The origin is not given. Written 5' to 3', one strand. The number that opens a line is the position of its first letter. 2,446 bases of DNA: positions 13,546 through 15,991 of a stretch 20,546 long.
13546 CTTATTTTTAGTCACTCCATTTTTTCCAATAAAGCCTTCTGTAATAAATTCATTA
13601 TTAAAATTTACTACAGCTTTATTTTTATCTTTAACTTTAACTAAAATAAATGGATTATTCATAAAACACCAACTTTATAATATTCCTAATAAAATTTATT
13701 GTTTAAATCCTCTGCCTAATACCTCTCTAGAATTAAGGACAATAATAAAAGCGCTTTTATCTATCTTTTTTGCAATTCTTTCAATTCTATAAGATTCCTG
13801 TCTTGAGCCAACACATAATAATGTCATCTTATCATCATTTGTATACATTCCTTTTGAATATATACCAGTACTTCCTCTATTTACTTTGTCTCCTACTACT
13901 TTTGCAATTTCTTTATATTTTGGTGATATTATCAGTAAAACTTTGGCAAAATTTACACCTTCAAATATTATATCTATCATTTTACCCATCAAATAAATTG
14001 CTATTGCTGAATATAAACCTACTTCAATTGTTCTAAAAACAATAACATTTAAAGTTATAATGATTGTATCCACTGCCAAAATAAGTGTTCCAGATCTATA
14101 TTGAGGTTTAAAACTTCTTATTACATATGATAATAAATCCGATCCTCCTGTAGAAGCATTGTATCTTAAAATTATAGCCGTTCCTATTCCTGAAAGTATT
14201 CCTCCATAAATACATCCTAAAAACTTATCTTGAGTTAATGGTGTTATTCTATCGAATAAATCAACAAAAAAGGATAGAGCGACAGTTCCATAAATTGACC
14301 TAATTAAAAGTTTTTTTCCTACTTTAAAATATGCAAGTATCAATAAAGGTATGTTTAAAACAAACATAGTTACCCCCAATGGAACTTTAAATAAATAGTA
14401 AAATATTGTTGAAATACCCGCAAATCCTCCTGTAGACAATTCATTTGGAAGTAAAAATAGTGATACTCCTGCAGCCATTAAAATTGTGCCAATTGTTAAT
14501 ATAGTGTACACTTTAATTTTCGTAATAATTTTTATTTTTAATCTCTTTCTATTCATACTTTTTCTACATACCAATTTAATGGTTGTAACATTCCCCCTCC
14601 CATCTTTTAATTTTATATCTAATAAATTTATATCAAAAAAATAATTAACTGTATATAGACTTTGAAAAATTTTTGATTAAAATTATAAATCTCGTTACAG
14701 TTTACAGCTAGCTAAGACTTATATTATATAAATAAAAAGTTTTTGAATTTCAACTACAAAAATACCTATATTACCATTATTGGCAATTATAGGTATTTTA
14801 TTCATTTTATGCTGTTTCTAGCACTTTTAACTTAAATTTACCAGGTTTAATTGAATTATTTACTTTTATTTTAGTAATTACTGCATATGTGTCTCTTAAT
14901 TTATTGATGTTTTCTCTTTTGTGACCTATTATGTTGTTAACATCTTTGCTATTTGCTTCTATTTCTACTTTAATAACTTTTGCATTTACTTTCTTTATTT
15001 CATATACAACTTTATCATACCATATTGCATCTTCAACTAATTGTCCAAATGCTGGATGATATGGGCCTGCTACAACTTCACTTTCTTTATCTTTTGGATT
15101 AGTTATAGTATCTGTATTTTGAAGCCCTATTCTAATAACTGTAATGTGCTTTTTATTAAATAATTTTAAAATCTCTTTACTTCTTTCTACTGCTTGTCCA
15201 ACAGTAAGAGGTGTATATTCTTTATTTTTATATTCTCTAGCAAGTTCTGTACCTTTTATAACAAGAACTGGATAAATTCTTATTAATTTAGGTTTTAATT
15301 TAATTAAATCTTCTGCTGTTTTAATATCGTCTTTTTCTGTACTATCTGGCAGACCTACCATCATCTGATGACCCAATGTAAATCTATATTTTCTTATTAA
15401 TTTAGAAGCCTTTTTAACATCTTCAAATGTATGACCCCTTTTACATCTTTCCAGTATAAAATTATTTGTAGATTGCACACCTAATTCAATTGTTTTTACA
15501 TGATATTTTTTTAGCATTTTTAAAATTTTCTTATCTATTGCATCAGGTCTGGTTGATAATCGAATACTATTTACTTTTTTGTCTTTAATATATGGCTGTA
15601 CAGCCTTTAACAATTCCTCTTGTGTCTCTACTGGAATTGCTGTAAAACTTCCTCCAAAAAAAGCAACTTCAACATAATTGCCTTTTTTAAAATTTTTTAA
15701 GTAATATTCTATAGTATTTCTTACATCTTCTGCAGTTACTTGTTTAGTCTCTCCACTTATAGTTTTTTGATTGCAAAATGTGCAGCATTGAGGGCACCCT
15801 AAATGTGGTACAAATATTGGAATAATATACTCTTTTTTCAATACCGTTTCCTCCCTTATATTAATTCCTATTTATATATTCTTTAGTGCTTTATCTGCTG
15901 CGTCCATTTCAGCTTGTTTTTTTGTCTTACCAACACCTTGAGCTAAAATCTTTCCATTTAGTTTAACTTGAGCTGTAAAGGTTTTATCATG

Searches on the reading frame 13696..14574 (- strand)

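Call 102: search_protein_families(library=pfam, proteins=[window:13696-14574:-], max_evalue=0.00001)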
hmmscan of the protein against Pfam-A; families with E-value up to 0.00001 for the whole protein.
window:13696-14574:- (292 aa): 2 families
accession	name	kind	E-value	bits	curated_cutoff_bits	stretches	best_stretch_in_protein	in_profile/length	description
PF02588.21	YitT_membrane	-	5.1e-60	202.8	24.3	1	23-226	2-203/205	Uncharacterised 5xTM membrane BCR, YitT family COG1284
PF10035.14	DUF2179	-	7.4e-16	58.2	22.8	1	233-287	1-55/55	Uncharacterized protein conserved in bacteria (DUF2179)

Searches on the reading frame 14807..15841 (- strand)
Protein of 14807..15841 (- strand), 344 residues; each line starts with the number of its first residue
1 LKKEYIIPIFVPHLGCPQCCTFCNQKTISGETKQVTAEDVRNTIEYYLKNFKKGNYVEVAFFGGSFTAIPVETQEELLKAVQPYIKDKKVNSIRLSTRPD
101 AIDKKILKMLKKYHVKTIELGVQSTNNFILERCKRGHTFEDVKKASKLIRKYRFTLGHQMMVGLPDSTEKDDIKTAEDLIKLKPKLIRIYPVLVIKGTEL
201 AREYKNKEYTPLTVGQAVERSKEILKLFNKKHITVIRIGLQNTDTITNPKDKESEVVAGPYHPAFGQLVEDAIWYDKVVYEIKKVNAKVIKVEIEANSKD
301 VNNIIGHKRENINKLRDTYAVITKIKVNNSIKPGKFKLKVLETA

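Call 102: search_protein_families(library=pfam, proteins=[window:14807-15841:-], max_evalue=0.00001)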
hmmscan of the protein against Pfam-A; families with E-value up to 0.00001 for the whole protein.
window:14807-15841:- (344 aa): 2 families
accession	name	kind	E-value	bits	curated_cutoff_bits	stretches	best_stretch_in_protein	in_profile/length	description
PF04055.27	Radical_SAM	-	2.9e-26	93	29.5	1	13-178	4-165/166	Radical SAM superfamily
PF16199.10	Radical_SAM_C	-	6.2e-19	68.3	31.9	1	184-272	1-82/85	Radical_SAM C-terminal domain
